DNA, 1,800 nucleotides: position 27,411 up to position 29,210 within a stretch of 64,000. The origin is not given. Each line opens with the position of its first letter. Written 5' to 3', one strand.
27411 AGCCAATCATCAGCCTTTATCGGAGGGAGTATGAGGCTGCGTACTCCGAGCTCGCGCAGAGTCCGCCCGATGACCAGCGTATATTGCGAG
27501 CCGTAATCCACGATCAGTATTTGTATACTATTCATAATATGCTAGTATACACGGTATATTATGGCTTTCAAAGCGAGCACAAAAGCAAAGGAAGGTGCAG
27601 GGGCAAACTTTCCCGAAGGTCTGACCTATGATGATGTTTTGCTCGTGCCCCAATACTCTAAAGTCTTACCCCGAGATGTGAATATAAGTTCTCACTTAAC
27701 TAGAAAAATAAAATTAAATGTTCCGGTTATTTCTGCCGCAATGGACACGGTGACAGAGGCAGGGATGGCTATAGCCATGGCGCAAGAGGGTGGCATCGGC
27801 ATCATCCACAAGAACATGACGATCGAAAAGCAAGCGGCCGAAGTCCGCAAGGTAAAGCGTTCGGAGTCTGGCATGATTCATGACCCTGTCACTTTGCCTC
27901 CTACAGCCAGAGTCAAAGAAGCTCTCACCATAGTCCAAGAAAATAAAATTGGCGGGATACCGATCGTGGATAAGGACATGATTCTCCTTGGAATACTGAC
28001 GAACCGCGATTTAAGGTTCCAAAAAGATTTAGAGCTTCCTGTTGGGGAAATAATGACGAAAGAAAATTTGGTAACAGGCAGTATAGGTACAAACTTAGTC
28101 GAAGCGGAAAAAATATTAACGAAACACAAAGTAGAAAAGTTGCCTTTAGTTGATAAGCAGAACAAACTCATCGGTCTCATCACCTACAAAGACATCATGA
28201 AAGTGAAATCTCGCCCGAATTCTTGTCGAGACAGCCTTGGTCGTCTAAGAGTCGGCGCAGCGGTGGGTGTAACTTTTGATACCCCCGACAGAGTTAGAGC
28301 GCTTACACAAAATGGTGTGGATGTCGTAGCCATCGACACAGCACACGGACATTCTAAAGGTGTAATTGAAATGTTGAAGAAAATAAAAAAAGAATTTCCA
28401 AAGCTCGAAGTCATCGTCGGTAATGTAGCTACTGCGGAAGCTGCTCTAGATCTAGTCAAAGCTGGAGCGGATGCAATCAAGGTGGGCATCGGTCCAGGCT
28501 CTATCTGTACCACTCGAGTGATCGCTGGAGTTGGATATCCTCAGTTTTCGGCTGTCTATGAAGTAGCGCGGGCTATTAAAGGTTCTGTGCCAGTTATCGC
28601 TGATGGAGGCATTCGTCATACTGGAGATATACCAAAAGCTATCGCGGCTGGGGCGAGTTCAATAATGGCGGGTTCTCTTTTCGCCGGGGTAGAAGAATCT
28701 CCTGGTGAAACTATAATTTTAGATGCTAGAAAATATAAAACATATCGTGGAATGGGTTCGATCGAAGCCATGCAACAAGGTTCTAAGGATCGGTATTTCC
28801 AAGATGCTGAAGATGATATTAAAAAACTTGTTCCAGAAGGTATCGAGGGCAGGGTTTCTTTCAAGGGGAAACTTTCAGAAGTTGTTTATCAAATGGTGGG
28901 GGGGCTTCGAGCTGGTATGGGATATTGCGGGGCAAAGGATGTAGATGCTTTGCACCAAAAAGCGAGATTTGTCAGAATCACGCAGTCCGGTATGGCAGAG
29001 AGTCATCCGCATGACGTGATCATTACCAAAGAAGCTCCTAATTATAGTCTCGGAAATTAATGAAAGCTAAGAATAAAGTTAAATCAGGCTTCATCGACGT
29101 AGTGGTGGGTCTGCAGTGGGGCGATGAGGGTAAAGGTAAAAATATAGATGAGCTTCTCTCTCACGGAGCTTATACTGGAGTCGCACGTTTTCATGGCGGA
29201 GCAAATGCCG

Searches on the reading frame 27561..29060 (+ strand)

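Call 98: search_protein_families(library=pfam, proteins=[window:27561-29060:+], max_evalue=0.0001)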
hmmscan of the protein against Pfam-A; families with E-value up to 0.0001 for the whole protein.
window:27561-29060:+ (499 aa): 4 families
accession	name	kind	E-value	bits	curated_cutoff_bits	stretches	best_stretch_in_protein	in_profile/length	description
PF00478.31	IMPDH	-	3.2e-164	546.4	25.6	1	20-484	1-345/345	IMP dehydrogenase / GMP reductase domain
PF00571.33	CBS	-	1.7e-23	83.1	24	2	105-152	5-52/57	CBS domain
PF03060.21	NMO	-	1.1e-13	51.7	28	1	233-385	96-236/331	Nitronate monooxygenase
PF01070.24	FMN_dh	-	4.1e-11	42.9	24.9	1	268-374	206-305/350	FMN-dependent dehydrogenase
